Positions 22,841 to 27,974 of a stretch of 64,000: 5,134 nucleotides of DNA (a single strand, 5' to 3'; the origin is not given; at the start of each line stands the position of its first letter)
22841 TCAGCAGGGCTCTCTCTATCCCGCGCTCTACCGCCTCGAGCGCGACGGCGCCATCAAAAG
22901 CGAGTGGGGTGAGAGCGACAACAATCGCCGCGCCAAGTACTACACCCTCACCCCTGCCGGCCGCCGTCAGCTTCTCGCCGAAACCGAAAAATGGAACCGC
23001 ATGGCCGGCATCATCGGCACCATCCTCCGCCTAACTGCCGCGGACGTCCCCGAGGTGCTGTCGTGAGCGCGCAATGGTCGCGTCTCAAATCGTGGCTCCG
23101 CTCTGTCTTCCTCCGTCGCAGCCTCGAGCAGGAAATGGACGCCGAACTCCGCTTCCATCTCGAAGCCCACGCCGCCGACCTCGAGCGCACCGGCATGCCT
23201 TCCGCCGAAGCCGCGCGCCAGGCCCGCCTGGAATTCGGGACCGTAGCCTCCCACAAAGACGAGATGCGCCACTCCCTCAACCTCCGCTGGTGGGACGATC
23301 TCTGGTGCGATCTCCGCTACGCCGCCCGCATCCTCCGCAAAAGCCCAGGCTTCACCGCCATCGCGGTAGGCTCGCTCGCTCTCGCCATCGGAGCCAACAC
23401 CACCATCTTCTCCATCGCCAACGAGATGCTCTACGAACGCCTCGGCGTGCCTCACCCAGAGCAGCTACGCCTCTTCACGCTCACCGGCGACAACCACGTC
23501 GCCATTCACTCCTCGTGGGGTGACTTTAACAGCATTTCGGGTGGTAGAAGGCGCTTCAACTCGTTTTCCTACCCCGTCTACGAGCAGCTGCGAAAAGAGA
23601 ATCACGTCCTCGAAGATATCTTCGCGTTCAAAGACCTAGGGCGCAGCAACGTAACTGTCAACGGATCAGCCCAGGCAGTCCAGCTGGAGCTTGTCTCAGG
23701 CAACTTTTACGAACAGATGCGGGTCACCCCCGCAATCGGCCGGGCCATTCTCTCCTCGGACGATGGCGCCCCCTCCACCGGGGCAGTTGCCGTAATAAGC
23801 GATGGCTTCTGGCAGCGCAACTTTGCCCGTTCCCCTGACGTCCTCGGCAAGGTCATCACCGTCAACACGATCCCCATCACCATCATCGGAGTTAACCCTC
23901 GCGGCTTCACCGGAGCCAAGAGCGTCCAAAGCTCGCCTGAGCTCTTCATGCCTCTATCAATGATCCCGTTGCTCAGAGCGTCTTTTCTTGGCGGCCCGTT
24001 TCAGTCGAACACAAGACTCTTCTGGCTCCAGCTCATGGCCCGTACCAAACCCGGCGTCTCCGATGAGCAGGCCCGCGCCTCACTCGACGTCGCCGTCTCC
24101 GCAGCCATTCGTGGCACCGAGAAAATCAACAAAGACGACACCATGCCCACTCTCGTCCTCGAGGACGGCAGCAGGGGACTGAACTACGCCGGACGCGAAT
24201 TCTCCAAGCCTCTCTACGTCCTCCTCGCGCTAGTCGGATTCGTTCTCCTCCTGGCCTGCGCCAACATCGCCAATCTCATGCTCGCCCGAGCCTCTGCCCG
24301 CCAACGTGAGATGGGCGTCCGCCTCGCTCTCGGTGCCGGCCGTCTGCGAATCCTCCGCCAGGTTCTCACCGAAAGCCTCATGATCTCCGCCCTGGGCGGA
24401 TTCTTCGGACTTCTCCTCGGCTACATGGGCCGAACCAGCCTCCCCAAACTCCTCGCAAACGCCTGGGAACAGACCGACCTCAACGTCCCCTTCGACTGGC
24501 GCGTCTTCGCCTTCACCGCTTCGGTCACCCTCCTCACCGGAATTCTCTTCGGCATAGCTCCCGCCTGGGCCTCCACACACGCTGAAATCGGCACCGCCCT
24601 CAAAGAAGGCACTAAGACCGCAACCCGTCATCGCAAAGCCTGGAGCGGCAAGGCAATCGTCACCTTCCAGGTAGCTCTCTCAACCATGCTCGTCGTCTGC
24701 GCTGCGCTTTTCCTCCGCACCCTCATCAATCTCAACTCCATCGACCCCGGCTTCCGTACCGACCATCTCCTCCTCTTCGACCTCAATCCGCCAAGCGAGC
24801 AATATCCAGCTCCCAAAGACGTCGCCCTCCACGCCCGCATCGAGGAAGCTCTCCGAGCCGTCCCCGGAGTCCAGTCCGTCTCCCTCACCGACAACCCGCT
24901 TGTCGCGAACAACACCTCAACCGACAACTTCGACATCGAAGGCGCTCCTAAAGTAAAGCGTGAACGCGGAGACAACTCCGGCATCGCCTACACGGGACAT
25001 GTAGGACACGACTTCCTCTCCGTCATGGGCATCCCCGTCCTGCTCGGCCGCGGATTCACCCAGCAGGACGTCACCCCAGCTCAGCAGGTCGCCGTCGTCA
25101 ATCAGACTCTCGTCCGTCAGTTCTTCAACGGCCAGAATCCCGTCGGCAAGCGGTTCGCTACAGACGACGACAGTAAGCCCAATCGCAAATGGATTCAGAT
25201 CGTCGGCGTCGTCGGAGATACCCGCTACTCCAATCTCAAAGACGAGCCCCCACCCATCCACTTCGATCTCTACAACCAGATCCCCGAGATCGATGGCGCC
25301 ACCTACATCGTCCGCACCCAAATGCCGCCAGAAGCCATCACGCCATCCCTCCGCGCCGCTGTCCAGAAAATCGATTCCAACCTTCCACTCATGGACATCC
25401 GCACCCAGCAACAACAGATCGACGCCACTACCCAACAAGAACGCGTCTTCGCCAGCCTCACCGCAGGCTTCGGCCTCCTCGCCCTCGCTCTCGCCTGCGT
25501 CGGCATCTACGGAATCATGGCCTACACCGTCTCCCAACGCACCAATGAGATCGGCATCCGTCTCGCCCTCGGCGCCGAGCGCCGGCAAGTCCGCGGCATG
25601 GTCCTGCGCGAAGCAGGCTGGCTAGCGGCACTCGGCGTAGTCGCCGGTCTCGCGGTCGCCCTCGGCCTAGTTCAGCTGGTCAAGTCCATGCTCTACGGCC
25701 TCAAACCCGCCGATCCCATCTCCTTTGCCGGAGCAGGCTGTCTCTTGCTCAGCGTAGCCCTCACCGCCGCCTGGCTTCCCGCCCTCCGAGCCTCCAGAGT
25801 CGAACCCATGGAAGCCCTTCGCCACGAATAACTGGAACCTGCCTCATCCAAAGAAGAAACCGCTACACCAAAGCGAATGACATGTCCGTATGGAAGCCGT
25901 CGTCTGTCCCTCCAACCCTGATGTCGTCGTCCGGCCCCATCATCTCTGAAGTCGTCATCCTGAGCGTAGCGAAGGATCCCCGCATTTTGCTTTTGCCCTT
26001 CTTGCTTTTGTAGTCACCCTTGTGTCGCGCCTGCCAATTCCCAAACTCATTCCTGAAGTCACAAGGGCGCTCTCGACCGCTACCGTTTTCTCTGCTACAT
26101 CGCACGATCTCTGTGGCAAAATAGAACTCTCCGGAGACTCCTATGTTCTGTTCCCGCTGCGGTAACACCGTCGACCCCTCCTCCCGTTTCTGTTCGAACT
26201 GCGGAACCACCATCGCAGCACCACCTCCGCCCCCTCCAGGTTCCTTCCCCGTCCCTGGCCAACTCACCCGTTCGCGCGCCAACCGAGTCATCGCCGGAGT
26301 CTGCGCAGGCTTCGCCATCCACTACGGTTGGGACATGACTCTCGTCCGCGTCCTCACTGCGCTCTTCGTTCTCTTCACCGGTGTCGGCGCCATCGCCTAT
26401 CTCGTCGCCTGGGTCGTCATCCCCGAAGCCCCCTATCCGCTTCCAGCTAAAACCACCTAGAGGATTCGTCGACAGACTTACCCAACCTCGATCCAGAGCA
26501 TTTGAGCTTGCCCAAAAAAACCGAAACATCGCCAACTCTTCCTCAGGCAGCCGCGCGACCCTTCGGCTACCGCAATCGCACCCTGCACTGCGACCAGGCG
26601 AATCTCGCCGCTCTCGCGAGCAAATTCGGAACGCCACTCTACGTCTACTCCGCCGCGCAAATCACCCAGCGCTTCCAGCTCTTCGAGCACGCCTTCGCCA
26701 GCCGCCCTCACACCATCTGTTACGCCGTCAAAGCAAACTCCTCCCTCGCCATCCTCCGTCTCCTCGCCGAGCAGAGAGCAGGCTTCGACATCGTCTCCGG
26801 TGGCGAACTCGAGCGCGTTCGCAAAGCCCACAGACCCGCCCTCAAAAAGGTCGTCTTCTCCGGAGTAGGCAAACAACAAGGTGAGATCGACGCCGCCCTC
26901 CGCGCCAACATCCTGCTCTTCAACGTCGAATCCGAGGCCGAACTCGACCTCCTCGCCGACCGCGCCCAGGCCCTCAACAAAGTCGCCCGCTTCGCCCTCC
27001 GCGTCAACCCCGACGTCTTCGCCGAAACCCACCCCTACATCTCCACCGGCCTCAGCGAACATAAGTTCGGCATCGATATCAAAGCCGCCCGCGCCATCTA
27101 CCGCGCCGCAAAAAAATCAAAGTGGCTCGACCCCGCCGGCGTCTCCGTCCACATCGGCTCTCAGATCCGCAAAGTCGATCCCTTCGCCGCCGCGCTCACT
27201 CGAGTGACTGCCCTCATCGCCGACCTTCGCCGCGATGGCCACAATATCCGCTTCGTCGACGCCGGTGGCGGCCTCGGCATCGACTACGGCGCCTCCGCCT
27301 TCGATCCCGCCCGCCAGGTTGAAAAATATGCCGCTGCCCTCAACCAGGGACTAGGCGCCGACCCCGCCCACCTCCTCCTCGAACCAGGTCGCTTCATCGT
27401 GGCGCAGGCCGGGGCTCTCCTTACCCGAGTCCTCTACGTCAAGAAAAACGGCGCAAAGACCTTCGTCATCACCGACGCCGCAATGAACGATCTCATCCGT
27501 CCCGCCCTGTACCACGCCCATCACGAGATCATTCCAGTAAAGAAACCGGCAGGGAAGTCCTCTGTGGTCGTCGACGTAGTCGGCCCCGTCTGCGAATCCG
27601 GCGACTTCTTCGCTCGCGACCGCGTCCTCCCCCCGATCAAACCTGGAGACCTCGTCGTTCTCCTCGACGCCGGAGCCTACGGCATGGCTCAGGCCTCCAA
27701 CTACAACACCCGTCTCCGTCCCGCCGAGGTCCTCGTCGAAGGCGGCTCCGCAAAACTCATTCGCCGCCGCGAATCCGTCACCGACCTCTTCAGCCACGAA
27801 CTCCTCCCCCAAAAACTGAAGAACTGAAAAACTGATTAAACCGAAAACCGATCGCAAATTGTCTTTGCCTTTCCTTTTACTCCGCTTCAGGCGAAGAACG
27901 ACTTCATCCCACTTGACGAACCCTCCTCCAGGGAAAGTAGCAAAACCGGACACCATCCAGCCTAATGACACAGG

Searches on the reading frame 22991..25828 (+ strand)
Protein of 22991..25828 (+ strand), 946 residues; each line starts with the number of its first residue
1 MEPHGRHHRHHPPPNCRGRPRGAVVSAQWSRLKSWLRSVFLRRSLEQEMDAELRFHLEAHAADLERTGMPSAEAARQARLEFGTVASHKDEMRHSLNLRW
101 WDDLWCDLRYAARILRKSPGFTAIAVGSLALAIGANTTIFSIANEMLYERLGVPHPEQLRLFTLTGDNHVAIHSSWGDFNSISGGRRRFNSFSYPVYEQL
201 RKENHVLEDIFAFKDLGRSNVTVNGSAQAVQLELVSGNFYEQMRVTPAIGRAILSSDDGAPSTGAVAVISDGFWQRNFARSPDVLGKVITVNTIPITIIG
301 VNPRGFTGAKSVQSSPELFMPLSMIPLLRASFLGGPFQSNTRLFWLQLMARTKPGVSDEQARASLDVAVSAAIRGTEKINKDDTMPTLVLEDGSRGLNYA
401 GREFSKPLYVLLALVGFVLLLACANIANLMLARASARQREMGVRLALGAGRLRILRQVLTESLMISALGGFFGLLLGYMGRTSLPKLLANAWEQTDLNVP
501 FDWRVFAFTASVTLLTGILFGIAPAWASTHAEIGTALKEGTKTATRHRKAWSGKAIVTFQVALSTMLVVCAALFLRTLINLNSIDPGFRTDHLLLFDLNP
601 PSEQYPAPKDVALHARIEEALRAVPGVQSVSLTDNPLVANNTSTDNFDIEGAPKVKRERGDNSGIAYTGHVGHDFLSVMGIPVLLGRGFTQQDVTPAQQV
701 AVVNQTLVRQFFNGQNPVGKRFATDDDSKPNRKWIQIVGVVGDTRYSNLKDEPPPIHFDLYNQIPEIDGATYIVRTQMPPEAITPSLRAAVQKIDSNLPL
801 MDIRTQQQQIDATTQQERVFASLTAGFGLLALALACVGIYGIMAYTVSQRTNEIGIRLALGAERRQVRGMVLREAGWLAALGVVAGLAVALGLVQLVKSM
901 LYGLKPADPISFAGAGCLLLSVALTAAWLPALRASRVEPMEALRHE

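Call 18: search_protein_families(library=pfam, proteins=[window:22991-25828:+])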
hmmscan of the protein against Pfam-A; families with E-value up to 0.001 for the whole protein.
window:22991-25828:+ (946 aa): 2 families
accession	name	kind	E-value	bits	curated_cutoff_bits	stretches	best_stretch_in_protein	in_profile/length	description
PF02687.27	FtsX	-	1.5e-33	115.8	25.5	2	827-939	3-120/120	FtsX-like permease C-terminal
PF12704.14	MacB_PCD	-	3.8e-30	106.2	27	2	122-365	1-204/207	MacB-like periplasmic core domain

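Call 99: search_dna_similar(query=window:22991-25828:+, collection=plasmids, mode=protein, max_rows=30)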
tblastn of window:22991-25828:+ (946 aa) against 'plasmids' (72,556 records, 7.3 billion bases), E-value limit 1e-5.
Records with a match: 33; places in all: 100; records where one place covers at least 80% of the query: 15.
Best place of each record, by identity: <60% 33.
By first word of the organism name: Rahnella 11; Chondrinema 6; Spirosoma 4; Pseudoalteromonas 3; Gemmatirosa 2; Sphingomonas 2; Hymenobacter 2; Gloeobacter 1; Acidisarcina 1; Xenorhabdus 1.
By predicted mobility (MOB-suite, as given by PLSDB): non-mobilizable 33.
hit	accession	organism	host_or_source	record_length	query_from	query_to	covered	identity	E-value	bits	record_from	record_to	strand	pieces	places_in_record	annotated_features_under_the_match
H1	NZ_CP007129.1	Gemmatirosa kalamazoonensis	-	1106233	48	946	95%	36.2%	6e-83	301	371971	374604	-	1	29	record has no annotation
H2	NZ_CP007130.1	Gemmatirosa kalamazoonensis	-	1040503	93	946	90%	38.0%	8e-115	396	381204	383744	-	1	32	record has no annotation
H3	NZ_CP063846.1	Gloeobacter morelensis MG652769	biofilm,cave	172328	107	946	89%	29.5%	2e-48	196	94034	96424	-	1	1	ABC transporter permease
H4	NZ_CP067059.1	Rahnella aceris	-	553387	107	946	89%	27.8%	1e-49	199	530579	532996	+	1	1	ABC transporter permease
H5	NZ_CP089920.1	Rahnella victoriana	single cell,soil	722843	107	946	89%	27.7%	3e-47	192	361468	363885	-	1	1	ABC transporter permease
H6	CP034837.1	Rahnella aquatilis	Food spoilage microflora,food/cold ...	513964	107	946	89%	27.6%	2e-50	202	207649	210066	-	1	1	ABC transporter permease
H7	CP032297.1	Rahnella aquatilis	Sakura tree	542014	107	946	89%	27.6%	2e-50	202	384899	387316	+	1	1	ABC transporter permease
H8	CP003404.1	Rahnella aquatilis HX2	-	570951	107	946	89%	27.6%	2e-50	202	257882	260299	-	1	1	permease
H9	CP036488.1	Rahnella aquatilis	cell culture,Rice-wheat rotation soil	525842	107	946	89%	27.6%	4e-50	201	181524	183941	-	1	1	ABC transporter permease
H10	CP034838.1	Rahnella aquatilis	Food spoilage microflora,food/cold ...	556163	107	946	89%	27.6%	4e-50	201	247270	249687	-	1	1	ABC transporter permease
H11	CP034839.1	Rahnella aquatilis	Food spoilage microflora,food/cold ...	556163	107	946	89%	27.6%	4e-50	201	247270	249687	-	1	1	ABC transporter permease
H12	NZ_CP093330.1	Rahnella aceris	whole organism,grassland soil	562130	107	946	89%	27.6%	4e-50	201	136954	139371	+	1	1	ABC transporter permease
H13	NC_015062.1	Rahnella aceris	-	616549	107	946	89%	27.6%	4e-50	201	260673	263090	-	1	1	ABC transporter permease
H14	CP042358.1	Rahnella aquatilis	hyacinth,plant,hyacinth bulb, basal ...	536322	103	946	89%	27.4%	3e-48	195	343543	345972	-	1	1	ABC transporter permease | ABC transporter ATP-binding protein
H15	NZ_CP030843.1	Acidisarcina polymorpha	cell culture,pine forest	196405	29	946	83%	29.4%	4e-37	260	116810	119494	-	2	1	ABC transporter permease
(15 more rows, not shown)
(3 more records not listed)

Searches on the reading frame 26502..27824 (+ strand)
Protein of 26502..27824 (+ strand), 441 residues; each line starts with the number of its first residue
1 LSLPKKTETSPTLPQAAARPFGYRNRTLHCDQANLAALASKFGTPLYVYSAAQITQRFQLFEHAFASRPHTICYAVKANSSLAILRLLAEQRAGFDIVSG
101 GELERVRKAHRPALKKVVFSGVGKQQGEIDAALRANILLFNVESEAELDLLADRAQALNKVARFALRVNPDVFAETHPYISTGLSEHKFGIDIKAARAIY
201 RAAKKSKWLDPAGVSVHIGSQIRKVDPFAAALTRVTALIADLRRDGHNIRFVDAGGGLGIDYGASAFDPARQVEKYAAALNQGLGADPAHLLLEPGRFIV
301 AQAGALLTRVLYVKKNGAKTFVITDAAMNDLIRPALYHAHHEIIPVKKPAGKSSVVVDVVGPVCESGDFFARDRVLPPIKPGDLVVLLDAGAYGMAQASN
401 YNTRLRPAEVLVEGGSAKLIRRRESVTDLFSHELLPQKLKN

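Call 18: search_protein_families(library=pfam, proteins=[window:26502-27824:+])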
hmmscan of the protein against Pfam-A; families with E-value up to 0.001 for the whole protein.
window:26502-27824:+ (441 aa): 3 families
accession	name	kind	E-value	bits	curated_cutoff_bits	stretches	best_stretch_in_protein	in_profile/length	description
PF02784.22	Orn_Arg_deC_N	-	8.4e-57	192.8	23.4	1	52-301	2-247/247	Pyridoxal-dependent decarboxylase, pyridoxal binding domain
PF00278.28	Orn_DAP_Arg_deC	-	7.3e-30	103.5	23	1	47-391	2-95/95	Pyridoxal-dependent decarboxylase, C-terminal sheet domain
PF01168.26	Ala_racemase_N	-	2.6e-06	27.7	24.1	1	53-255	5-194/220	Alanine racemase, N-terminal domain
